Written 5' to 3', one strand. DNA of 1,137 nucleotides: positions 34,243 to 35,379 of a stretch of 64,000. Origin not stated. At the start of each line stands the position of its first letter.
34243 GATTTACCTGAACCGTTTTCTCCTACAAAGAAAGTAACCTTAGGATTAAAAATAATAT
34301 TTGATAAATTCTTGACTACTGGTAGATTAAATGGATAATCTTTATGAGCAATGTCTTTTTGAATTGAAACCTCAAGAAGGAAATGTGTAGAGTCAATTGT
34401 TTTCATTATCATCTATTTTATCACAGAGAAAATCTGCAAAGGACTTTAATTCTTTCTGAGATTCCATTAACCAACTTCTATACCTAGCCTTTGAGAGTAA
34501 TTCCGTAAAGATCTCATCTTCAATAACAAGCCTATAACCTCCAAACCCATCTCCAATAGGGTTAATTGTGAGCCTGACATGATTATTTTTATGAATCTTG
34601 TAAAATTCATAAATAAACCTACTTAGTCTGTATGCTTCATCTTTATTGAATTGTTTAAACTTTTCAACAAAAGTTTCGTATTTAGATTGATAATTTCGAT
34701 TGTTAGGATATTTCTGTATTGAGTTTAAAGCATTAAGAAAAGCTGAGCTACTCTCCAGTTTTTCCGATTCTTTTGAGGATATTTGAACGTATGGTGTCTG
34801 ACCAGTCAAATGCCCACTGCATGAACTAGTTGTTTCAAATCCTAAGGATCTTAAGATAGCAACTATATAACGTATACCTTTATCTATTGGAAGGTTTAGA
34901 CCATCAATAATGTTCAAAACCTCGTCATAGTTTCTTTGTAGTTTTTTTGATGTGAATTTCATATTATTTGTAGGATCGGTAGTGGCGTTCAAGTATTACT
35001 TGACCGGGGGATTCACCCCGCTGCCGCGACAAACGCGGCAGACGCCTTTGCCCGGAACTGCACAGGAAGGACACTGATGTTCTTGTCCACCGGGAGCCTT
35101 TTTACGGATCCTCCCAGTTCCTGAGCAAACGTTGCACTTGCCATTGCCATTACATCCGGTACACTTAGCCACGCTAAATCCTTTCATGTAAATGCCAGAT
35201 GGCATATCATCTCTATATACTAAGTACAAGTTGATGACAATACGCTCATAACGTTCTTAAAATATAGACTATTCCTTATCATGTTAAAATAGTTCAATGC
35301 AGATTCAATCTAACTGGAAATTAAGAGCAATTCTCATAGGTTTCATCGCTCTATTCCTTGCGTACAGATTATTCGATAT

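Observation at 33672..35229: Three-gene operon: CR-type zinc-finger miniprotein, unknown 199-aa protein, COG3910-like ABC-type ATPase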

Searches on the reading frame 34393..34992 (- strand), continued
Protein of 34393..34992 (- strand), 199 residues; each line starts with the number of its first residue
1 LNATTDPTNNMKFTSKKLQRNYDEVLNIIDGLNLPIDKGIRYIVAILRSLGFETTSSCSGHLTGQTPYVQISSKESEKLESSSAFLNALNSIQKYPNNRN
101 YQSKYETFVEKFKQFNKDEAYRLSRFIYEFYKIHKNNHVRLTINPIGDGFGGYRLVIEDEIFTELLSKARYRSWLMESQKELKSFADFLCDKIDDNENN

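Call 103: search_protein_families(library=pfam, proteins=[L092:3329-3889:+, L092:2568-3299:+, L092:1115-2071:+, L093:841-1263:+, L093:1418-1858:+, L093:1915-2988:+, L095:2159-3115:-, L095:4250-4690:+, L095:329-1996:+, L096:1363-2784:-], max_evalue=0.001)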
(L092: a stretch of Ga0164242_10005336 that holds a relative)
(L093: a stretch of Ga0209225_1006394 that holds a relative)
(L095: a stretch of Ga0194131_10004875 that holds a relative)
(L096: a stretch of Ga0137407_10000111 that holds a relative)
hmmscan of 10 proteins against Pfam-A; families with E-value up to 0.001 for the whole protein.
L092:3329-3889:+ (187 aa): 0 families

L092:2568-3299:+ (244 aa): 0 families

L092:1115-2071:+ (319 aa): 0 families

L093:841-1263:+ (141 aa): 3 families
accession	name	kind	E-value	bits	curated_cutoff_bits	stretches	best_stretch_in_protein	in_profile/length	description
PF00892.27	EamA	-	1.7e-25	90.3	28.2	1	2-138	3-134/135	EamA-like transporter family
PF03151.22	TPT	-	9.1e-05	22.4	30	1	14-136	15-134/291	Triose-phosphate Transporter family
PF05653.20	Mg_trans_NIPA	-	0.00041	20.1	26.2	1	64-139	49-121/295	Magnesium transporter NIPA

L093:1418-1858:+ (147 aa): 1 family
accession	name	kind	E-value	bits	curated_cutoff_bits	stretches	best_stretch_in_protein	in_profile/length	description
PF01661.27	Macro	-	2.3e-26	92.5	22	1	18-130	1-118/118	Macro domain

L093:1915-2988:+ (358 aa): 4 families
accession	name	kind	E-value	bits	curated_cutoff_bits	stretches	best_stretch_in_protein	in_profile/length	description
PF01546.33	Peptidase_M20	-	1.6e-23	84.1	24.6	1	72-357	3-205/206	Peptidase family M20/M25/M40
PF07687.19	M20_dimer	-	2.1e-16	60.2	21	1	167-267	2-102/107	Peptidase dimerisation domain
PF05343.19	Peptidase_M42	-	3.6e-06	26.7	23.2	1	92-147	125-181/292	M42 glutamyl aminopeptidase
PF04389.22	Peptidase_M28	-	4.9e-05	23.6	21.3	0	66-144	12-78/193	Peptidase family M28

L095:2159-3115:- (319 aa): 0 families

L095:4250-4690:+ (147 aa): 0 families

L095:329-1996:+ (556 aa): 2 families
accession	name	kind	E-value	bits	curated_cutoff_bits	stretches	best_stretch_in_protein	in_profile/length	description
PF10412.15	TrwB_AAD_bind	-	6.3e-05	22.5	20.5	0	140-179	10-48/387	Type IV secretion-system coupling protein DNA-binding domain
PF13401.12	AAA_22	-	7.9e-05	23.4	27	0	144-177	4-37/130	AAA domain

L096:1363-2784:- (474 aa): 0 families

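Call 104: search_protein_families(library=pfam, proteins=[L098:931-1533:+, L098:444-926:+, L100:1836-2405:-, L110:2684-3145:-, L110:5978-6457:+, L084:2217-2747:+, L084:1752-2102:-], max_evalue=0.001)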
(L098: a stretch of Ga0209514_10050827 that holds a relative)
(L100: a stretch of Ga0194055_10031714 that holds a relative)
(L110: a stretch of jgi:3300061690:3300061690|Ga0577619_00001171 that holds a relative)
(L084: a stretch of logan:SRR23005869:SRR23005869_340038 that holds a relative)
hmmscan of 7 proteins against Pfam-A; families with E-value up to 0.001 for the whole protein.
L098:931-1533:+ (201 aa): 2 families
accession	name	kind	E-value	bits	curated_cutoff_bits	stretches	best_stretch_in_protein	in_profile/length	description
PF02777.23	Sod_Fe_C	-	2.2e-22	79.5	20.9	1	95-193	2-101/102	Iron/manganese superoxide dismutases, C-terminal domain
PF00081.27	Sod_Fe_N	-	0.00052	20.9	27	1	27-84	27-81/82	Iron/manganese superoxide dismutases, alpha-hairpin domain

L098:444-926:+ (161 aa): 0 families

L100:1836-2405:- (190 aa): 1 family
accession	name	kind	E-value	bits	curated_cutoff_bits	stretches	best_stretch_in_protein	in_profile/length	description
PF01725.21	Ham1p_like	-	3.8e-19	69.8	22.5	1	4-170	1-174/186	Ham1 family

L110:2684-3145:- (154 aa): 0 families

L110:5978-6457:+ (160 aa): 1 family
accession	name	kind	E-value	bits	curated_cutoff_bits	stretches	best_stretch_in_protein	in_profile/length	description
PF13238.12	AAA_18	-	8.8e-05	23.4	29.4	1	7-46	1-42/128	AAA domain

L084:2217-2747:+ (177 aa): 0 families

L084:1752-2102:- (117 aa): 0 families

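Call 111: search_protein_families(library=phrogs, proteins=[window:34393-34962:-, L109:4665-5402:+, P0164, P0143, L094:2928-3470:+, L110:4567-5037:-], max_evalue=0.01)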
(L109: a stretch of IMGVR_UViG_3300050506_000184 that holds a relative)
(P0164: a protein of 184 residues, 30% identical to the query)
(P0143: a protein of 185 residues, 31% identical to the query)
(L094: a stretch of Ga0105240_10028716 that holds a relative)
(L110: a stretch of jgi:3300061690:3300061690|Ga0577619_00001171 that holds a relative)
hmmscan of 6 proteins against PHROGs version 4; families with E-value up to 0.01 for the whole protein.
window:34393-34962:- (189 aa): 0 families

L109:4665-5402:+ (245 aa): 0 families

P0164 (184 aa): 0 families

P0143 (185 aa): 0 families

L094:2928-3470:+ (180 aa): 0 families

L110:4567-5037:- (156 aa): 0 families

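Call 119: search_protein_families(library=padloc, proteins=[L110:4567-5037:-, L110:5270-5521:-, L095:2159-3115:-, L094:2928-3470:+, P0131], max_evalue=1)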
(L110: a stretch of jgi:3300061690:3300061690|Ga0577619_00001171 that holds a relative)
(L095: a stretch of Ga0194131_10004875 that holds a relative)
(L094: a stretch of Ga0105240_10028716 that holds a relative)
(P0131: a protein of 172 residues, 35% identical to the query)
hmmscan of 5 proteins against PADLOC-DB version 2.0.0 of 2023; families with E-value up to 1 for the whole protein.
L110:4567-5037:- (156 aa): 0 families

L110:5270-5521:- (83 aa): 0 families

L095:2159-3115:- (319 aa): 1 family
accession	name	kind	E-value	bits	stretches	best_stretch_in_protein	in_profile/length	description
PDLC04253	PDC-M01B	-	0.0039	14.5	1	252-318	298-356/366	-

L094:2928-3470:+ (180 aa): 0 families

P0131 (172 aa): 0 families

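Call 123: search_protein_families(library=pfam, proteins=[P0124, P0125, P0126, P0127, P0128, P0129, P0130, P0134, P0137, P0138], max_evalue=0.5)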
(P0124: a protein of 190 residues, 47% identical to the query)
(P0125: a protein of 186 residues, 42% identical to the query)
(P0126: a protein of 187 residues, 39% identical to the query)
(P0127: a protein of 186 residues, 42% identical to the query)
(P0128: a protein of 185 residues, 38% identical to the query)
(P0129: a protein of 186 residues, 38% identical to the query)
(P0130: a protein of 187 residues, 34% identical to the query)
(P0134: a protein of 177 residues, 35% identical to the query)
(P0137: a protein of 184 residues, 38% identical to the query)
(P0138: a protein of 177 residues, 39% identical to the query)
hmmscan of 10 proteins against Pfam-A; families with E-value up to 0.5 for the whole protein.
P0124 (190 aa): 1 family
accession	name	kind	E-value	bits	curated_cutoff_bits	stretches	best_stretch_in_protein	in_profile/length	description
PF02676.19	TYW3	-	0.052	13.3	27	1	20-50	17-48/211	Methyltransferase TYW3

P0125 (186 aa): 1 family
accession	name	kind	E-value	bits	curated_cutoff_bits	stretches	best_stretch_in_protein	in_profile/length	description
PF02676.19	TYW3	-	0.0013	18.6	27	1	27-54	23-51/211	Methyltransferase TYW3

P0126 (187 aa): 2 families
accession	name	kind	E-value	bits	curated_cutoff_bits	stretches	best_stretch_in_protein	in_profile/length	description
PF02676.19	TYW3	-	0.047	13.5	27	1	27-51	23-48/211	Methyltransferase TYW3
PF18575.6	HAMP_N3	-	0.15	12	25.7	0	83-98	21-36/43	HAMP N-terminal domain 3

P0127 (186 aa): 1 family
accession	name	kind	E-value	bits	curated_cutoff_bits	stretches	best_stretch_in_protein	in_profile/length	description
PF02676.19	TYW3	-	8.6e-05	22.4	27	1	19-50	15-48/211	Methyltransferase TYW3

P0128 (185 aa): 1 family
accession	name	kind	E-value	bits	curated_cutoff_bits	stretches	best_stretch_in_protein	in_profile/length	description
PF02676.19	TYW3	-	0.12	12.2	27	1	26-51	23-49/211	Methyltransferase TYW3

P0129 (186 aa): 1 family
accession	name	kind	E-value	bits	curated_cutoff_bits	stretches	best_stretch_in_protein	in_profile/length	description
PF12648.12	TcpE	-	0.091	13.7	29.9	1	102-123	66-87/100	TcpE family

P0130 (187 aa): 1 family
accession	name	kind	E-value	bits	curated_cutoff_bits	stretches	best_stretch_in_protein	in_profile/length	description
PF00611.28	FCH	-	0.082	13.7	27.8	0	105-129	6-30/78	Fes/CIP4, and EFC/F-BAR homology domain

P0134 (177 aa): 1 family
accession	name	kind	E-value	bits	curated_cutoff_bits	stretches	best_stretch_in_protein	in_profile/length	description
PF02676.19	TYW3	-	0.062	13.1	27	1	21-56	17-53/211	Methyltransferase TYW3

P0137 (184 aa): 1 family
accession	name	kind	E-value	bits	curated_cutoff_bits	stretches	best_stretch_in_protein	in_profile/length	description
PF16473.11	Rv2179c-like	-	0.12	12.6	27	1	69-135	44-106/177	3'-5' exoribonuclease Rv2179c-like domain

P0138 (177 aa): 3 families
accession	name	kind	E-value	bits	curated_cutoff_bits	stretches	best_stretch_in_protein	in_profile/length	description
PF20766.2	DUF447_C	-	0.096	13.2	24.8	0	14-37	25-48/53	Protein of unknown function (DUF447)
PF02676.19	TYW3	-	0.14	11.9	27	1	32-56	23-48/211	Methyltransferase TYW3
PF16335.10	GtaA_6_Hairpin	-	0.2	11.4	24.9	0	4-35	243-274/343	Glutaminase A six helical-hairpin domain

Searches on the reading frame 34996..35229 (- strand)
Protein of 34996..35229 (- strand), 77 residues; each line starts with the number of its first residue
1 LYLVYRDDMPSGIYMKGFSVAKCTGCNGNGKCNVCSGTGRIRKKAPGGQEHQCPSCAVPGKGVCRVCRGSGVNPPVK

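Call 3: search_protein_families(library=pfam, proteins=[window:34996-35229:-], max_evalue=1)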
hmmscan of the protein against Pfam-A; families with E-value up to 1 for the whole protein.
window:34996-35229:- (77 aa): 5 families
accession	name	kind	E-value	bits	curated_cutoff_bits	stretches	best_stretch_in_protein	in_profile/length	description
PF25433.1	DUF7895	-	0.012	16.4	27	1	21-46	3-28/75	Domain of unknown function (DUF7895)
PF00684.25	DnaJ_CXXCXGXG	-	0.049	14.3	32.7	1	23-71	1-65/65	DnaJ central domain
PF23733.2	GRXCR1-2_C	-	0.19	12.1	26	0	32-67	12-46/47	GRXCR1/2, C-terminal domain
PF25436.1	BSD2_CRD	-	0.39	11.4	27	1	53-73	5-25/69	BSD2 cysteine rich domain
PF15777.11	Anti-TRAP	-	0.7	10.4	32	1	31-63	12-41/59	Tryptophan RNA-binding attenuator protein inhibitory protein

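Call 4: search_protein_families(library=padloc, proteins=[window:34996-35229:-], max_evalue=1)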
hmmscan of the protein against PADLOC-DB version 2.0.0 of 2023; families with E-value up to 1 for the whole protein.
window:34996-35229:- (77 aa): 1 family
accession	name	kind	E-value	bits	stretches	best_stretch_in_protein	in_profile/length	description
PDLC04253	PDC-M01B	-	0.88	6.8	0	19-72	294-354/366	-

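Call 5: search_protein_families(library=ncbifam, proteins=[window:34996-35229:-], max_evalue=1)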
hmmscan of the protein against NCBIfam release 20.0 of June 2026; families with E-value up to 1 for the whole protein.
window:34996-35229:- (77 aa): 0 families

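Call 14: find_homologous_proteins(query=window:34996-35205:-, max_evalue=0.1)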
Query window:34996-35205:- (69 aa): 1 proteins with E <= 0.1 among 1 candidates.
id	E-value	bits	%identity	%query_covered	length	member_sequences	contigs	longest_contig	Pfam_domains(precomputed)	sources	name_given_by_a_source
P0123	3.9e-39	150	100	100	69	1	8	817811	-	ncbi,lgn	-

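Call 111: search_protein_families(library=phrogs, proteins=[window:34996-35187:-], max_evalue=0.01)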
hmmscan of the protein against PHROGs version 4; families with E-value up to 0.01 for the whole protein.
window:34996-35187:- (63 aa): 1 family
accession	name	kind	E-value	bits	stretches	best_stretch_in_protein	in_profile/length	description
phrog_6060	-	transcription regulation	0.0029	18.5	0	17-61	15-51/61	anti-termination protein Q-like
